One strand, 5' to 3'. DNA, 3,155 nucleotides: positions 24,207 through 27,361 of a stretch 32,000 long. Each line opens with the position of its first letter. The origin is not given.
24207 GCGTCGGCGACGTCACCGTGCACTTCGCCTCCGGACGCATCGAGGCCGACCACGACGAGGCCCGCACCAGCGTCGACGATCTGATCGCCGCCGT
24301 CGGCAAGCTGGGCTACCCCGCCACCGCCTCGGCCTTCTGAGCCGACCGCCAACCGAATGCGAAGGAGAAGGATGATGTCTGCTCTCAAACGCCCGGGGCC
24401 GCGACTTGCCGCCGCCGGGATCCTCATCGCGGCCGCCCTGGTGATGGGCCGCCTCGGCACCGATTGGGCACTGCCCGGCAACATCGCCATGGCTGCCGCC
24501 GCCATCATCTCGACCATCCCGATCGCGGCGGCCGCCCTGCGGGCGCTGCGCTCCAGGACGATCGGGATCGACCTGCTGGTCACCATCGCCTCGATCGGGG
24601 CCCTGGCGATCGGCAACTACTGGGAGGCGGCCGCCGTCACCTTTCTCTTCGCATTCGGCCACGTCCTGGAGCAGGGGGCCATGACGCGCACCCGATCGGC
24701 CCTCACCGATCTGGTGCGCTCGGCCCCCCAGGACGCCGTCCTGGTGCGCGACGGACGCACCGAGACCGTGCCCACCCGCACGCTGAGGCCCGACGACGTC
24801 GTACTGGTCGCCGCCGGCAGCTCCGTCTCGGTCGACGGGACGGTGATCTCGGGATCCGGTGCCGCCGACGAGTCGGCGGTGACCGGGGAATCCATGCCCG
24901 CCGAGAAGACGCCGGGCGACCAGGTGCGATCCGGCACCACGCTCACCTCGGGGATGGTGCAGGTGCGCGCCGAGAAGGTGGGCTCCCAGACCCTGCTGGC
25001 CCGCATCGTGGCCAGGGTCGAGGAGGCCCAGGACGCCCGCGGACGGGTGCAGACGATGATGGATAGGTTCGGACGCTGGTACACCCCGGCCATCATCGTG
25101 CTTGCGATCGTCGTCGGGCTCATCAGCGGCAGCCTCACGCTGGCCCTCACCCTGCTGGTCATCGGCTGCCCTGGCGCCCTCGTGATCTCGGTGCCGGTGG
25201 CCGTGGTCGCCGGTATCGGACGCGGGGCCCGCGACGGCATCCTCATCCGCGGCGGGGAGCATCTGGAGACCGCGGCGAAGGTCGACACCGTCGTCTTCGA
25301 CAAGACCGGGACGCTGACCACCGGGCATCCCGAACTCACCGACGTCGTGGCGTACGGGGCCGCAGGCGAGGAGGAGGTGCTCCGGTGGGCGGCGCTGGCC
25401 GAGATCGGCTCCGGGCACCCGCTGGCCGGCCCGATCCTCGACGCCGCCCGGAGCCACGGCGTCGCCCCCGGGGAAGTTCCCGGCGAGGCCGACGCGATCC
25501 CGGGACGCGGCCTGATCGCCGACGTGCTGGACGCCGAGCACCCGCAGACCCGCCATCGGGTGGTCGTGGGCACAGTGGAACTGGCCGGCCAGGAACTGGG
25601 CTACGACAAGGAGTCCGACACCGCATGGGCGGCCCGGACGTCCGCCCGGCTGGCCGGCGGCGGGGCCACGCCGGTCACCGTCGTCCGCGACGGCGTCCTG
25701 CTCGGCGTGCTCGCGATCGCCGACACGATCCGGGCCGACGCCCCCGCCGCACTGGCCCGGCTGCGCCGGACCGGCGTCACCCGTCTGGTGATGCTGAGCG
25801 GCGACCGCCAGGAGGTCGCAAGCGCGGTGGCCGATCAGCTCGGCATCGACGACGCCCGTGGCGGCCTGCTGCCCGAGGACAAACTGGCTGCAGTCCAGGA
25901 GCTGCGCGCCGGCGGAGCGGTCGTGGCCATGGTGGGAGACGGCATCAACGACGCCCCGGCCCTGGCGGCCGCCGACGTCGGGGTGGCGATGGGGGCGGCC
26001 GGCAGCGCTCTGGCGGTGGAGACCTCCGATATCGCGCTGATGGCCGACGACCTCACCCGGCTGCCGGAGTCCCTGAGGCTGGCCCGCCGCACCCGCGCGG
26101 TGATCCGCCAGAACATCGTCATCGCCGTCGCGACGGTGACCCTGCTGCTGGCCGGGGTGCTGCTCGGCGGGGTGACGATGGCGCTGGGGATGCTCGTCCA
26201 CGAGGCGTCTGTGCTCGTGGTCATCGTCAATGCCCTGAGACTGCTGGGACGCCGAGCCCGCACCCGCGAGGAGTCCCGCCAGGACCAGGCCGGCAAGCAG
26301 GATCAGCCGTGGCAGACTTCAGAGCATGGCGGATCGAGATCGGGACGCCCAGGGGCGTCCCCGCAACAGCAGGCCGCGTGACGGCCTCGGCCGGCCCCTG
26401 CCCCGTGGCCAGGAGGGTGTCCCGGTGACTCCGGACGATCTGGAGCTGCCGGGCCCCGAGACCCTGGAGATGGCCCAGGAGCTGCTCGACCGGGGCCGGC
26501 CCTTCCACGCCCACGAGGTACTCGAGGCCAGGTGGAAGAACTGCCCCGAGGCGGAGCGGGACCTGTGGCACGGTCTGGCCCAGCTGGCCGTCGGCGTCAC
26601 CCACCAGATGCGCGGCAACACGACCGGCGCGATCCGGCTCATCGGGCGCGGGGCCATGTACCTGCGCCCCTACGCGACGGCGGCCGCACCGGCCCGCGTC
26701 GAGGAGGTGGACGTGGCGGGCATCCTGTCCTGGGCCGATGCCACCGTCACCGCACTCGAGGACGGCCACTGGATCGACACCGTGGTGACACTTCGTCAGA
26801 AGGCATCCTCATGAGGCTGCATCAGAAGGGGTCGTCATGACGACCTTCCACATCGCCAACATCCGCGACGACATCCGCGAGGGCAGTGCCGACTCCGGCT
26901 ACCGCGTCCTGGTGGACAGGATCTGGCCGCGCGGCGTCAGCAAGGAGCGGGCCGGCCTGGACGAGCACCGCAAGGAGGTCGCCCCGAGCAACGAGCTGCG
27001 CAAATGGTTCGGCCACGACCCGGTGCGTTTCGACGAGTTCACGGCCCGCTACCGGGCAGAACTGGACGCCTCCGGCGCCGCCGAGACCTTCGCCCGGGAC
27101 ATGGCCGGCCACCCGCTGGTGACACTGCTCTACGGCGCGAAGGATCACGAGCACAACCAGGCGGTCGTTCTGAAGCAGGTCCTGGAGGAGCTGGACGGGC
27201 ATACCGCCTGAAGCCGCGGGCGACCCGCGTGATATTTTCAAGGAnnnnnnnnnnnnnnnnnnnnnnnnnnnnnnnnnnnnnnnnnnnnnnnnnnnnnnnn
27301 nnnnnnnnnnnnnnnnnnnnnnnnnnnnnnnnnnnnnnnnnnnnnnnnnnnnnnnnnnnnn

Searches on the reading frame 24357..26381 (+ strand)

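Call 14: search_protein_families(library=pfam, proteins=[window:24357-26381:+], max_evalue=0.001)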
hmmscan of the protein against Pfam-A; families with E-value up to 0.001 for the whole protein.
window:24357-26381:+ (674 aa): 2 families
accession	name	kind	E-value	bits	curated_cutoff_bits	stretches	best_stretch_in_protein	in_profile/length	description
PF00122.25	E1-E2_ATPase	-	5.2e-48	163.4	28.1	1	123-292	3-180/181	E1-E2 ATPase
PF00702.32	Hydrolase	-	7.9e-33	114.9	26.4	1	309-540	1-191/191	haloacid dehalogenase-like hydrolase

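Call 107: search_protein_families(library=ncbifam, proteins=[window:24357-26381:+], max_evalue=0.00001)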
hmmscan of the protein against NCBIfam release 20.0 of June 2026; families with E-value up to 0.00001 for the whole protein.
window:24357-26381:+ (674 aa): 18 families
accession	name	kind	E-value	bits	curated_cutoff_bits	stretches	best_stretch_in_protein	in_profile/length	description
TIGR01525.1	ATPase-IB_hvy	subfamily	3.5e-162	541.1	346.25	1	71-629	1-560/560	heavy metal translocating P-type ATPase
TIGR01512.1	ATPase-IB2_Cd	subfamily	2.7e-146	488.1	313.5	2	71-368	1-287/494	cadmium family heavy metal-translocating P-type ATPase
NF008262.1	PRK11033.1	equivalog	1.8e-128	430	1005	1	38-632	144-730/731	zinc/cadmium/mercury/lead-transporting ATPase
NF033775.1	P_type_ZntA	exception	8.3e-123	411.2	1240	1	40-632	151-731/732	Zn(II)/Cd(II)/Pb(II) translocating P-type ATPase ZntA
TIGR01511.1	ATPase-IB1_Cu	subfamily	4e-111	372.5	397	2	58-370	7-318/542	copper-translocating P-type ATPase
NF007952.0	PRK10671.1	equivalog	4.4e-100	336.1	1316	1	87-630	288-832/838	copper-exporting P-type ATPase CopA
TIGR01494.1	ATPase_P-type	subfamily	9e-69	232.1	62.3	2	432-606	301-464/478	HAD-IC family P-type ATPase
TIGR01497.1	kdpB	equivalog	3.1e-51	174.3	527.9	1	105-571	84-558/675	potassium-transporting ATPase subunit KdpB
TIGR01647.1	ATPase-IIIA_H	equivalog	9.3e-47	159.7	615.5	2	71-348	38-326/755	plasma-membrane proton-efflux P-type ATPase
NF010609.0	PRK14010.1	equivalog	1.2e-40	139.4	1323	1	128-576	108-558/673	K(+)-transporting ATPase subunit B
TIGR01522.1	ATPase-IIA2_Ca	equivalog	2.5e-36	124.8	798.3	2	74-333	67-343/854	calcium-transporting P-type ATPase, PMR1-type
TIGR01517.1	ATPase-IIB_Ca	equivalog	3.5e-32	111.5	507.05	2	505-585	612-691/882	calcium-translocating P-type ATPase, PMCA-type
TIGR01657.1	P-ATPase-V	hypoth_equivalog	5.3e-29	100.4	618.25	3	80-188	184-294/1055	ATP13A2 family polyamine export P-type ATPase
TIGR01116.1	ATPase-IIA1_Ca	equivalog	1.2e-23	83.2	703.4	2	447-571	456-593/799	calcium-translocating P-type ATPase, SERCA-type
TIGR01523.1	ATPase-IID_K-Na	equivalog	2.1e-23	81.9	645.05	2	506-601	677-776/997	potassium/sodium efflux P-type ATPase, fungal-type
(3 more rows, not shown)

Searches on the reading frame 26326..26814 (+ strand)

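Call 14: search_protein_families(library=pfam, proteins=[window:26326-26814:+], max_evalue=0.001)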
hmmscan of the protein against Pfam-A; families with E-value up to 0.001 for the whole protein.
window:26326-26814:+ (162 aa): 1 family
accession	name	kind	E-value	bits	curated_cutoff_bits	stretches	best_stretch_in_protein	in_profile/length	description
PF03745.19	DUF309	-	5.7e-22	77.6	27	1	47-105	1-59/59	Domain of unknown function (DUF309)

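Call 107: search_protein_families(library=ncbifam, proteins=[window:26326-26814:+], max_evalue=0.00001)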
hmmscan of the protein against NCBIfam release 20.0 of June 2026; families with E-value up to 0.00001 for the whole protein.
window:26326-26814:+ (162 aa): 0 families

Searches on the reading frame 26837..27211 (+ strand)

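Call 3: search_protein_families(library=pfam, proteins=[window:26837-27211:+], max_evalue=0.1)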
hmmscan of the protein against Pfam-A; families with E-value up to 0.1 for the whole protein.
window:26837-27211:+ (124 aa): 3 families
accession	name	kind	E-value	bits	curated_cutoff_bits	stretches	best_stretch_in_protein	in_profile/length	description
PF22752.1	DUF488-N3i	-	7e-31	107.9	27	1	17-118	12-113/131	Inactive DUF488-N3 subclade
PF04343.18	DUF488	-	5.9e-28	98.4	22.2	1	17-116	9-121/121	Domain of unknown function DUF488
PF22751.1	DUF488-N3a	-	1.2e-18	68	27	1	17-118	11-116/118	Active DUF488-N3 subclade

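Call 4: search_protein_families(library=ncbifam, proteins=[window:26837-27211:+], max_evalue=0.1)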
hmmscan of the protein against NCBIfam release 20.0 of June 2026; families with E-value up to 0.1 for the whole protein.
window:26837-27211:+ (124 aa): 0 families
